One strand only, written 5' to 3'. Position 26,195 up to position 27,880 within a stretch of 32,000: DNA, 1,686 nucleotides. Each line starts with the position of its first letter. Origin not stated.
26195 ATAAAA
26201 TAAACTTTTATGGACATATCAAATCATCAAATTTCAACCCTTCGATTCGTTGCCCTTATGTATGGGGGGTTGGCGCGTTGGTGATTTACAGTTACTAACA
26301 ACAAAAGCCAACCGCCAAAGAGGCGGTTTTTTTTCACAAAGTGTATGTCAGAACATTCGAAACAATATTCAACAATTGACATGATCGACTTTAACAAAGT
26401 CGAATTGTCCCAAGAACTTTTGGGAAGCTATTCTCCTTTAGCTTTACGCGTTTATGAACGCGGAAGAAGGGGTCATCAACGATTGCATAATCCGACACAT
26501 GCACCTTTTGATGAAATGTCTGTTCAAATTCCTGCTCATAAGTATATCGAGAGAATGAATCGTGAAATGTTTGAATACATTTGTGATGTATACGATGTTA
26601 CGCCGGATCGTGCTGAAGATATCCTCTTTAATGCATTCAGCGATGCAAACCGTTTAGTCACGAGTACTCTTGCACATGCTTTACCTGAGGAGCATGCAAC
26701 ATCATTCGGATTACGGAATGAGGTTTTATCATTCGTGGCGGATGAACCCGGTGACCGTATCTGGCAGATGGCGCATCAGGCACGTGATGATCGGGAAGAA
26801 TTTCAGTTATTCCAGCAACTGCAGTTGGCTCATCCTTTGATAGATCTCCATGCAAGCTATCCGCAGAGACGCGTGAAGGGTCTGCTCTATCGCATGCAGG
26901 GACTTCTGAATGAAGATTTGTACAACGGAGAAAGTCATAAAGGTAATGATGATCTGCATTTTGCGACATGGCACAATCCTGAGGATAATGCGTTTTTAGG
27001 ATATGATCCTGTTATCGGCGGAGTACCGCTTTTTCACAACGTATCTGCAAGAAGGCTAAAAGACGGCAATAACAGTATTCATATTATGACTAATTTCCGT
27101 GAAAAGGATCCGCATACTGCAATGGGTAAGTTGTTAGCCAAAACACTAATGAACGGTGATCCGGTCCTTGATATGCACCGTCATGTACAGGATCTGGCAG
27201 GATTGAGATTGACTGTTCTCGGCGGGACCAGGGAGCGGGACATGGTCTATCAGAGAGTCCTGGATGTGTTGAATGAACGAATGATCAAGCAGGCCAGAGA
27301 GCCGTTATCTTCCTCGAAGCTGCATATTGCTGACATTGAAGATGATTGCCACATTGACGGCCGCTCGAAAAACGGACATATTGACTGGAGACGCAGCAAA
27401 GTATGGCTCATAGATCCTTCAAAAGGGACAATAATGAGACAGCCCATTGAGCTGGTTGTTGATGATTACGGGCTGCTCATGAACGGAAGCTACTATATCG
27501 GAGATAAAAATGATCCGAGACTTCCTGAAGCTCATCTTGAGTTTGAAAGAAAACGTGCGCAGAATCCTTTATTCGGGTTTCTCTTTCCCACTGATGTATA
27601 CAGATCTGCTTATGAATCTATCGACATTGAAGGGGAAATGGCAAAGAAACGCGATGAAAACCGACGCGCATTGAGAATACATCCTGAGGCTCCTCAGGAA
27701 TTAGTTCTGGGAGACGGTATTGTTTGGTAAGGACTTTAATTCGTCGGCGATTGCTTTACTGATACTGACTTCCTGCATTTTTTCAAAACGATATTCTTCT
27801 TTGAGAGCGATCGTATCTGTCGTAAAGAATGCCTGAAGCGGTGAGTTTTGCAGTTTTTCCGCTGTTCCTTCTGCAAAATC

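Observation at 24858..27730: Split, very divergent RelA/SpoT-homologue pair: an HD-hydrolase-like gene followed by a synthetase-fold gene (candidate alarmone or toxSAS-like module)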

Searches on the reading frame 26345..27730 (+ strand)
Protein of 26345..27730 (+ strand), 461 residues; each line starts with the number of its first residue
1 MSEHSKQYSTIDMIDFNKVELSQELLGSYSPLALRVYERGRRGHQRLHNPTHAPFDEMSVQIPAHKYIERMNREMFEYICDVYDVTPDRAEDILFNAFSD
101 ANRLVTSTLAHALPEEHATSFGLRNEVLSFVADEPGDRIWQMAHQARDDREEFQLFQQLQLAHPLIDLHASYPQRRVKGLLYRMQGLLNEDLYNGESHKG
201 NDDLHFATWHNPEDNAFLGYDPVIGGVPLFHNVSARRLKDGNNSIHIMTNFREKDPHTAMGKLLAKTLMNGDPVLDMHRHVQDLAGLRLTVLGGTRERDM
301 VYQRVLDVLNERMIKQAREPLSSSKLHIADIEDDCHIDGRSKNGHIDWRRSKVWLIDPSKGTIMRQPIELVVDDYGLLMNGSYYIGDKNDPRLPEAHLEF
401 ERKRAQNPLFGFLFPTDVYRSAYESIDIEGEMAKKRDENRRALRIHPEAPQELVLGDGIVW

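Call 3: search_protein_families(library=pfam, proteins=[window:26345-27730:+], max_evalue=10)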
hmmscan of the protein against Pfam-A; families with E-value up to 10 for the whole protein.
window:26345-27730:+ (461 aa): 0 families

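Call 4: search_protein_families(library=ncbifam, proteins=[window:26345-27730:+], max_evalue=10)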
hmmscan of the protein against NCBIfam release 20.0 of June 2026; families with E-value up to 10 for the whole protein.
window:26345-27730:+ (461 aa): 0 families

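Call 5: find_homologous_proteins(query=window:26345-27730:+, max_evalue=0.001)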
Query window:26345-27730:+ (461 aa): 5 proteins with E <= 0.001 among 4521 candidates.
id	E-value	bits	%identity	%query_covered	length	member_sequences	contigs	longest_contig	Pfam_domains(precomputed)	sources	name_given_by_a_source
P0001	0.0e+0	1067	100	100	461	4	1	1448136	-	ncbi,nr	ncbi:hypothetical protein IPM65_05310 [Candidatus Roizmanbacteria bacterium]|nr:MAG: hypothetical pr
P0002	1.8e-268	909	85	100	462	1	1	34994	-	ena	-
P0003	2.2e-257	873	80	100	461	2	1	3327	-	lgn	-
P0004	2.9e-251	852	81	100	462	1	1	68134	-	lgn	-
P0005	5.5e-60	222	33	96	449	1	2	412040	-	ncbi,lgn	-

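Call 9: search_solved_structures(query=A1, max_evalue=10, show_alignments=3)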
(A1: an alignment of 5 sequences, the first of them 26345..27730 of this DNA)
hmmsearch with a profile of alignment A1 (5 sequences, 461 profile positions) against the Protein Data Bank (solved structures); distinct sequences matched with E-value up to 10: 0.

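Call 14: find_encoding_contigs(protein=P0005, flank=6000, max_places=3)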
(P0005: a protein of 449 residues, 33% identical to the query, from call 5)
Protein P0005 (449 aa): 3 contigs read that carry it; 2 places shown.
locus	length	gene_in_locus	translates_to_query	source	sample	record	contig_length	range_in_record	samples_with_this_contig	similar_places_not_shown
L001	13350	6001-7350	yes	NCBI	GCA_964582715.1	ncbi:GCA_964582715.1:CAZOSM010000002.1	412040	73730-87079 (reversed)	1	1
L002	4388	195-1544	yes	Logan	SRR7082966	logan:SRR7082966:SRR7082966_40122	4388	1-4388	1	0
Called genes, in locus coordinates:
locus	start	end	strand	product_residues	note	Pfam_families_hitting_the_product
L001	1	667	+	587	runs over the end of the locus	-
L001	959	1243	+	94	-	-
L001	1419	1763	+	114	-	-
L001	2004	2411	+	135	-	-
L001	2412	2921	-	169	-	-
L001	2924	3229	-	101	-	PF01883:FeS_assembly_P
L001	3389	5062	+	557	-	PF00753:Lactamase_B, PF12706:Lactamase_B_2 (weak), PF22505:RNase_J_b_CASP, PF17770:RNase_J_C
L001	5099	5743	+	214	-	PF21176:RecR_HhH, PF02132:RecR_ZnF (weak), PF13662:Toprim_4, PF21175:RecR_C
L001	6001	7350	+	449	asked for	-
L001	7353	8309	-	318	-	PF13793:Pribosyltran_N, PF00156:Pribosyltran, PF14572:Pribosyl_synth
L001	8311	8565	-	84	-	PF02575:YbaB_DNA_bd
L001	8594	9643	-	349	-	PF13177:DNA_pol3_delta2, PF13604:AAA_30 (faint), PF13401:AAA_22 (weak), PF00004:AAA, PF07728:AAA_5 (faint)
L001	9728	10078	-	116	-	PF02130:YbeY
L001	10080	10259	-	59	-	PF01165:Ribosomal_S21 (weak)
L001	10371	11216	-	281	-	-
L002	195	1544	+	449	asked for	-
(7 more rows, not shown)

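Call 20: search_protein_representatives(alignment_id=A1)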
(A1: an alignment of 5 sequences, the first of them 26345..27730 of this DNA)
Query: 5 sequences, 461 profile positions. Proteins with E-value up to 0.001 (for the whole library): 85; up to 1e-10: 38; up to 1e-30: 7. The best 85 are listed.
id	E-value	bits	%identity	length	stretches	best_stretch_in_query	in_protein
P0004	3.5e-274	926.2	-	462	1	1-461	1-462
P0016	1.6e-109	383.4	-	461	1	4-459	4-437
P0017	1.8e-97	343.5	-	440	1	16-444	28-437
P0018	2.3e-57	211.3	-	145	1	66-207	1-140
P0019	2.4e-36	142.1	-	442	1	72-446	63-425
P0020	1.4e-33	133.0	-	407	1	62-446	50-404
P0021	3.7e-31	125.0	-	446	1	86-445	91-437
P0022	6.3e-30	120.9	-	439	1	78-435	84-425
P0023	4.6e-28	114.8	-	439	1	71-443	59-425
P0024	1.9e-26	109.4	-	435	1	69-438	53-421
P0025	3.6e-24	101.9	-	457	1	63-443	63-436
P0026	1.6e-23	99.8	-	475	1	50-448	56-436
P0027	1.9e-23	99.5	-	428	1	71-428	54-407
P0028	7.2e-21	91.0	-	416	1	66-440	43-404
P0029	2.1e-18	82.9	-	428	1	62-444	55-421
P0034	7.9e-17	77.7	-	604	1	65-451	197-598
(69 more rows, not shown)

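Call 22: search_protein_families(library=pfam, alignment_id=A3, max_evalue=0.1)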
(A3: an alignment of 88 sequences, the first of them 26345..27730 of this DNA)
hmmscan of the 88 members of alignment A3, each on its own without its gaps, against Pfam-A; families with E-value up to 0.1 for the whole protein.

A. member 1, window:26345-27730:+ (461 aa): 0 families

B. families by the number of members that match (of 88 scanned): 29 families (the first 25 are shown)
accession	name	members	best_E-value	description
PF12081.13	GldM_1st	1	0.0076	GldM N-terminal domain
PF05698.19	Trigger_C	1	0.011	Bacterial trigger factor protein (TF) C-terminus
PF21211.3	FkbH_N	1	0.011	FkbH, N-terminal domain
PF14912.11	THEG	1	0.014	Testicular haploid expressed repeat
PF11894.14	Nup192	1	0.024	Nuclear pore complex scaffold, nucleoporins 186/192/205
PF16128.11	DUF4840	1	0.026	Domain of unknown function (DUF4840)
PF21911.1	PG_1098_N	1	0.033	N-terminal domain in putative methyltransferase PG_1098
PF03195.19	LOB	1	0.035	Lateral organ boundaries (LOB) domain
PF22695.2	EST1-like_DNA_bind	1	0.036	EST1-like DNA-binding domain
PF11398.14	DUF2813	1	0.038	Protein of unknown function (DUF2813)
PF15545.11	Ntox8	1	0.046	Bacterial toxin 8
PF00755.25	Carn_acyltransf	1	0.048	Choline/Carnitine o-acyltransferase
PF08059.18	SEP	1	0.049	SEP domain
PF16119.10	DUF4835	1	0.05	Domain of unknown function (DUF4835)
PF18915.5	DUF5667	1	0.055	Domain of unknown function (DUF5667)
PF04607.23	RelA_SpoT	1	0.063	Region found in RelA / SpoT proteins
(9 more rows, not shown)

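Call 34: find_encoding_contigs(protein=P0004, flank=6000, max_places=2)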
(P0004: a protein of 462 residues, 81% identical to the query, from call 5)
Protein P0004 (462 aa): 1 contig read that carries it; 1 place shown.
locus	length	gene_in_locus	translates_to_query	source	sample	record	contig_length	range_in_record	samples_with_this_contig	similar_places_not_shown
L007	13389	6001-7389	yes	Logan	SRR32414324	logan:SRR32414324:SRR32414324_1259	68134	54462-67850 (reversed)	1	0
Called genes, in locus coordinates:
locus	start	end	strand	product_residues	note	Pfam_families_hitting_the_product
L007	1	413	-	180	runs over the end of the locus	-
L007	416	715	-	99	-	PF01883:FeS_assembly_P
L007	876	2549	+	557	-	PF00753:Lactamase_B, PF07521:RMMBL (faint), PF22505:RNase_J_b_CASP, PF17770:RNase_J_C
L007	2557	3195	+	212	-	PF21176:RecR_HhH, PF01751:Toprim (weak), PF13662:Toprim_4, PF21175:RecR_C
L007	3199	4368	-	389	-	-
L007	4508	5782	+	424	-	-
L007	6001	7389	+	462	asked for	-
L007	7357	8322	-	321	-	PF13793:Pribosyltran_N, PF00156:Pribosyltran, PF14572:Pribosyl_synth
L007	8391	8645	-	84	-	PF02575:YbaB_DNA_bd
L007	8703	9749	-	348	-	PF13177:DNA_pol3_delta2, PF13401:AAA_22 (weak), PF00004:AAA, PF07728:AAA_5 (weak)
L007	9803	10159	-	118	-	PF02130:YbeY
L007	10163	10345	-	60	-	PF01165:Ribosomal_S21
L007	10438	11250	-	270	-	-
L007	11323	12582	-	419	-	PF00587:tRNA-synt_2b, PF03129:HGTP_anticodon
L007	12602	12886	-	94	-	PF14242:DUF4342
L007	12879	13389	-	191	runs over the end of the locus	PF13238:AAA_18 (weak), PF13189:Cytidylate_kin2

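Call 35: find_encoding_contigs(protein=P0002, flank=6000, max_places=2)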
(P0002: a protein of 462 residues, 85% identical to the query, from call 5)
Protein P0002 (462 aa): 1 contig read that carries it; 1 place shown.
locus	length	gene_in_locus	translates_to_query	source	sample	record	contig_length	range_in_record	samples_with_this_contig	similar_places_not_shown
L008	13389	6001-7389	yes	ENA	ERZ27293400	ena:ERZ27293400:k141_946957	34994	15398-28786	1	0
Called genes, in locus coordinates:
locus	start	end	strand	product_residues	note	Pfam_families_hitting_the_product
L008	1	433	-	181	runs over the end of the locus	-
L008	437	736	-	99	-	PF01883:FeS_assembly_P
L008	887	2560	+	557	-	PF00753:Lactamase_B, PF22505:RNase_J_b_CASP, PF17770:RNase_J_C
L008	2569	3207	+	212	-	PF21176:RecR_HhH, PF02132:RecR_ZnF (faint), PF01751:Toprim (weak), PF13662:Toprim_4, PF21175:RecR_C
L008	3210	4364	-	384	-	-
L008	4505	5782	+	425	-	-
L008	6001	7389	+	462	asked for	-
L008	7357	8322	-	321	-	PF13793:Pribosyltran_N, PF00156:Pribosyltran, PF14572:Pribosyl_synth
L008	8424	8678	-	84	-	PF02575:YbaB_DNA_bd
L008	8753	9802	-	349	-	PF13177:DNA_pol3_delta2, PF13401:AAA_22 (weak), PF00004:AAA, PF07728:AAA_5 (faint)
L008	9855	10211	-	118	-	PF02130:YbeY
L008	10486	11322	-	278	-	PF09828:ChrB_C (weak)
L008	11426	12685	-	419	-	PF00587:tRNA-synt_2b, PF03129:HGTP_anticodon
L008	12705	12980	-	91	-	PF14242:DUF4342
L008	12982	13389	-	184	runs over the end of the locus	PF13189:Cytidylate_kin2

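Call 37: predict_structure(alignment_id=A3)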
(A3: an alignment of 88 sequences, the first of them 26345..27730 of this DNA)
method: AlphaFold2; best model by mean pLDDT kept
length: 461 residues; sequences in the alignment: 88
mean_pLDDT: 89.3   pTM: 0.89
mean pLDDT of the five models: 89.3, 87.9, 87.7, 87.5, 87.2
residues with pLDDT >= 90: 348; 70-90: 62; 50-70: 35; < 50: 16
segments of 3 or more residues with pLDDT < 50: 339-344, 451-455, 458-461
pLDDT, mean of each block of 10 residues (from residue 1): 80 87 87 88 61 56 88 96 95 97 98 97 96 93 91 96 96 91 95 78 95 94 94 94 93 96 96 94 96 96 97 95 95 76 71 94 95 96 82 83 96 97 98 96 76 50 46
secondary structure, 60 per line:
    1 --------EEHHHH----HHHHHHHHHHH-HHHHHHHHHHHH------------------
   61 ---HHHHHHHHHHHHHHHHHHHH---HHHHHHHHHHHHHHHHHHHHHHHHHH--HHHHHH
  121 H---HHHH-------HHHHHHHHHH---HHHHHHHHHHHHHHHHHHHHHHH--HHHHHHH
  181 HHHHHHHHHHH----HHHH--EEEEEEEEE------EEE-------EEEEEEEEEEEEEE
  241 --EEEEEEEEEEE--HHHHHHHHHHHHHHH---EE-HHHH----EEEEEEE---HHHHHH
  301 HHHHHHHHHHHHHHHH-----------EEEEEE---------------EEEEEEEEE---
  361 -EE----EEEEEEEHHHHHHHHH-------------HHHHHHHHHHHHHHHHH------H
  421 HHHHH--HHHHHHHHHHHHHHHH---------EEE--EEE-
elements in order: H11-14 H19-29 H31-42 H64-83 H87-112 H115-121 H125-128 H136-145 H149-171 H174-191 H196-199 E202-210 E217-219 E227-240 E243-253 H256-270 H277-280 E285-291 H295-316 E328-333 E349-357 E368-374 H375-383 H397-413 H420-425 H428-443 E453-455 E458-460

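Call 43: fold_search(model_id=the predicted structure, library=pdb)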
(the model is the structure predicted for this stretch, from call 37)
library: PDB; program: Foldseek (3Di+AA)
matches with E <= 10: 216; with E <= 0.001: 0
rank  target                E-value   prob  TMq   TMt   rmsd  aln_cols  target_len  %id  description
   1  5dec_A                1.4e-02  0.98  0.18  0.37  18.9       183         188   14  Crystal structure of the small alarmone synthetase 1 from Bacillus subtilis (released 2015-10-28)
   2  5dec_B                1.5e-02  0.97  0.18  0.36  15.8       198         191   15  Crystal structure of the small alarmone synthetase 1 from Bacillus subtilis (released 2015-10-28)
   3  5ded_A                1.9e-02  0.90  0.17  0.33  15.4       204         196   17  Crystal structure of the small alarmone synthethase 1 from Bacillus subtilis bound to its product pppGpp (released 2015-10-28)
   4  5ded_B                2.2e-02  0.97  0.19  0.38  13.8       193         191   16  Crystal structure of the small alarmone synthethase 1 from Bacillus subtilis bound to its product pppGpp (released 2015-10-28)
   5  5ded_G                2.4e-02  0.98  0.19  0.40  14.1       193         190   14  Crystal structure of the small alarmone synthethase 1 from Bacillus subtilis bound to its product pppGpp (released 2015-10-28)
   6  5dec_D                2.4e-02  0.95  0.18  0.37  15.9       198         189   15  Crystal structure of the small alarmone synthetase 1 from Bacillus subtilis (released 2015-10-28)
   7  5ded_E                2.8e-02  0.92  0.18  0.35  15.2       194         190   17  Crystal structure of the small alarmone synthethase 1 from Bacillus subtilis bound to its product pppGpp (released 2015-10-28)
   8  5ded_C                5.1e-02  0.89  0.18  0.36  13.8       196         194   16  Crystal structure of the small alarmone synthethase 1 from Bacillus subtilis bound to its product pppGpp (released 2015-10-28)
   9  5f2v_T                5.4e-02  0.77  0.17  0.32  17.4       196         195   16  Crystal structure of the small alarmone synthethase 1 from Bacillus subtilis bound to AMPCPP (released 2015-12-16)
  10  5ded_H                7.1e-02  0.92  0.20  0.39  13.8       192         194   16  Crystal structure of the small alarmone synthethase 1 from Bacillus subtilis bound to its product pppGpp (released 2015-10-28)
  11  5ded_F                7.8e-02  0.89  0.19  0.38  13.9       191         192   16  Crystal structure of the small alarmone synthethase 1 from Bacillus subtilis bound to its product pppGpp (released 2015-10-28)
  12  6fgx_A                8.5e-02  0.80  0.18  0.34  12.4       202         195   13  Crystal structure of the small alarmone synthethase 2 from Staphylococcus aureus bound to AMPCPP (released 2018-02-07)
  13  6ewz_A                9.8e-02  0.92  0.24  0.47  14.0       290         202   10  Crystal structure of RelP (SAS2) from Staphylococcus aureus bound to AMPCPP and GTP in the pre-catalytic state (released 2018-01-24)
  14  6fgj_A                1.2e-01  0.77  0.18  0.35  11.9       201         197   14  Crystal structure of the small alarmone synthethase 2 from Staphylococcus aureus (released 2018-02-07)
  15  3l9d_B                1.2e-01  0.63  0.17  0.32  13.7       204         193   17  The Crystal Structure of smu.1046c from Streptococcus mutans UA159 (released 2011-01-12)
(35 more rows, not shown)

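Call 66: find_encoding_contigs(protein=P0019, flank=5000, max_places=2)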
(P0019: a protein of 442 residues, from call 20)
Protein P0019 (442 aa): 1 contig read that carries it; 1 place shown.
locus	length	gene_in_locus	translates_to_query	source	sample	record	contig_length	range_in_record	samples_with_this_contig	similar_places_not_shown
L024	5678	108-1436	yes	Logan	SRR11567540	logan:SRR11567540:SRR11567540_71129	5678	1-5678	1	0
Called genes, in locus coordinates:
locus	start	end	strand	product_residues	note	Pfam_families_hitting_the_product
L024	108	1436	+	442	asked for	-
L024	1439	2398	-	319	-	PF13793:Pribosyltran_N, PF00156:Pribosyltran, PF14572:Pribosyl_synth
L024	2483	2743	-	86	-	PF02575:YbaB_DNA_bd (weak)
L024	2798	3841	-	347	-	PF13177:DNA_pol3_delta2, PF13245:AAA_19 (faint), PF13401:AAA_22 (weak), PF00004:AAA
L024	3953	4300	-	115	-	PF02130:YbeY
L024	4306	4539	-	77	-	PF01165:Ribosomal_S21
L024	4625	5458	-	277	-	PF09828:ChrB_C (weak)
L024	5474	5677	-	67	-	?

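Call 67: find_encoding_contigs(protein=P0026, flank=5000, max_places=2)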
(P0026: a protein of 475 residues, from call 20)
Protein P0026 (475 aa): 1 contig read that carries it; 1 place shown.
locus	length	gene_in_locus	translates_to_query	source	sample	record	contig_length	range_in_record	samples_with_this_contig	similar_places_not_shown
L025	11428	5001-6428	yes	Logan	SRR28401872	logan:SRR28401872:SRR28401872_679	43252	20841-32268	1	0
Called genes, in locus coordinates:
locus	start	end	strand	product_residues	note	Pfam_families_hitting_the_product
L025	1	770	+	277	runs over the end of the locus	-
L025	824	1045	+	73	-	PF01165:Ribosomal_S21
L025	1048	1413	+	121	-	PF02130:YbeY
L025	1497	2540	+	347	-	PF13177:DNA_pol3_delta2, PF13401:AAA_22 (weak), PF00004:AAA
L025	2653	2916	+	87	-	PF02575:YbaB_DNA_bd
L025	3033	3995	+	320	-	PF13793:Pribosyltran_N, PF00156:Pribosyltran, PF14572:Pribosyl_synth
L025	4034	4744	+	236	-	-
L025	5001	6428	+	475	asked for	-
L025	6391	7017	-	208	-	PF21176:RecR_HhH, PF01751:Toprim, PF13662:Toprim_4, PF21175:RecR_C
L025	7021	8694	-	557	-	PF00753:Lactamase_B, PF12706:Lactamase_B_2 (faint), PF22505:RNase_J_b_CASP, PF17770:RNase_J_C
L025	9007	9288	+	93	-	PF01883:FeS_assembly_P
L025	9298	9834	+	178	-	-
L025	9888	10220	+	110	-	-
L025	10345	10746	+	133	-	PF11645:PDDEXK_5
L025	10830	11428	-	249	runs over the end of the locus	-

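Call 68: find_encoding_contigs(protein=P0034, flank=5000, max_places=2)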
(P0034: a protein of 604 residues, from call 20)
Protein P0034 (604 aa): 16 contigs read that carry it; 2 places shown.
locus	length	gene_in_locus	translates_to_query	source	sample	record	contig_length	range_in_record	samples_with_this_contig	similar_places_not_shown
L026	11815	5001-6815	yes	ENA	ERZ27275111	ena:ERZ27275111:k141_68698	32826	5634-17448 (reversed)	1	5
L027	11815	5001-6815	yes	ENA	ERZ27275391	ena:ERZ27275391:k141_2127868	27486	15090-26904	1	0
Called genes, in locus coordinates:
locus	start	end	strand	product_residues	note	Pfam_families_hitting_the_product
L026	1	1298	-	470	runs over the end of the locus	PF00749:tRNA-synt_1c, PF19269:Anticodon_2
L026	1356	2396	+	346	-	-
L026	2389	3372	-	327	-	PF00768:Peptidase_S11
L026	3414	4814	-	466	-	PF01336:tRNA_anti-codon, PF00152:tRNA-synt_2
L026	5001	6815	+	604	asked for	-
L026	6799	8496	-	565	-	PF01368:DHH, PF02272:DHHA1, PF17768:RecJ_OB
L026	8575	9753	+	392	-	PF01743:PolyA_pol, PF12627:PolyA_pol_RNAbd, PF01966:HD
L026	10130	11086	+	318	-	PF00005:ABC_tran, PF13304:AAA_21 (weak)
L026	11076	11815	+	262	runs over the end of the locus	PF01061:ABC2_membrane (weak)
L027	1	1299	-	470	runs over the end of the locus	PF00749:tRNA-synt_1c, PF19269:Anticodon_2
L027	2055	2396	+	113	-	-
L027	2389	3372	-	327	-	PF00768:Peptidase_S11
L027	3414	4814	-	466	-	PF01336:tRNA_anti-codon, PF00152:tRNA-synt_2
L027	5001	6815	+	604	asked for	-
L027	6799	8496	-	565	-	PF01368:DHH, PF02272:DHHA1, PF17768:RecJ_OB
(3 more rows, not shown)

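Call 75: find_related_loci(query=A1, collection=genome_contigs, flank=3500)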
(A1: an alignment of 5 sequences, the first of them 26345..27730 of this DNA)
Query A1 (461 aa) in genome_contigs; peptide patterns used: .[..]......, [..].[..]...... (x = any residue, [..] = any of these).
41 stretches matched a pattern; 3 encode a relative of the query (tblastn E <= 1e-3); 2 distinct loci.
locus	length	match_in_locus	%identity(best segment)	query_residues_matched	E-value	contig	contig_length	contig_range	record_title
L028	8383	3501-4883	98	1-461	0e+0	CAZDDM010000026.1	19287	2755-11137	MAG TPA_asm: uncultured Gammaproteobacteria bacterium isolate SRP093185_co1_196 genome assembly, contig: NODE_1768_lengt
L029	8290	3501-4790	33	11-461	1e-70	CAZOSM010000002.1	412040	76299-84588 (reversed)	MAG TPA_asm: uncultured Gammaproteobacteria bacterium isolate SRP144015_co1_109 genome assembly, contig: NODE_7_length_4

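Call 81: find_encoding_contigs(protein=P0016, flank=4000, max_places=2)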
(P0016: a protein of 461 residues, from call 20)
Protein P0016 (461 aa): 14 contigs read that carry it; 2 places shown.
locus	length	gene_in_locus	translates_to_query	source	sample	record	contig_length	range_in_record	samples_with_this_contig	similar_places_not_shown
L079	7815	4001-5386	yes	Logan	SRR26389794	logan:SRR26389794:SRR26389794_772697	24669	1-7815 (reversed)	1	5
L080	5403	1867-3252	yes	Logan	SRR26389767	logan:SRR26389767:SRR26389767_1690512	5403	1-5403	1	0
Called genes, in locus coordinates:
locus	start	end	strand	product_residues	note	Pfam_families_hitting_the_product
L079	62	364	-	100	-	PF01883:FeS_assembly_P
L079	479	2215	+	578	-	PF00753:Lactamase_B, PF12706:Lactamase_B_2, PF22505:RNase_J_b_CASP, PF07521:RMMBL (weak), PF17770:RNase_J_C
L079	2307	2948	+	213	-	PF21176:RecR_HhH, PF13662:Toprim_4, PF21175:RecR_C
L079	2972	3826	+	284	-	-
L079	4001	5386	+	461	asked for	-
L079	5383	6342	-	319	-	PF13793:Pribosyltran_N, PF00156:Pribosyltran, PF14572:Pribosyl_synth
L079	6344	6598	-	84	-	PF02575:YbaB_DNA_bd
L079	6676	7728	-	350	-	PF13177:DNA_pol3_delta2, PF13401:AAA_22 (faint), PF00004:AAA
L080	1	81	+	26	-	?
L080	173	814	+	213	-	PF21176:RecR_HhH, PF13662:Toprim_4, PF21175:RecR_C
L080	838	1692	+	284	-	-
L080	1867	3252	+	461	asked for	-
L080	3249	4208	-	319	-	PF13793:Pribosyltran_N, PF00156:Pribosyltran, PF14572:Pribosyl_synth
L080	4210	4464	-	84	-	PF02575:YbaB_DNA_bd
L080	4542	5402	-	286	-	?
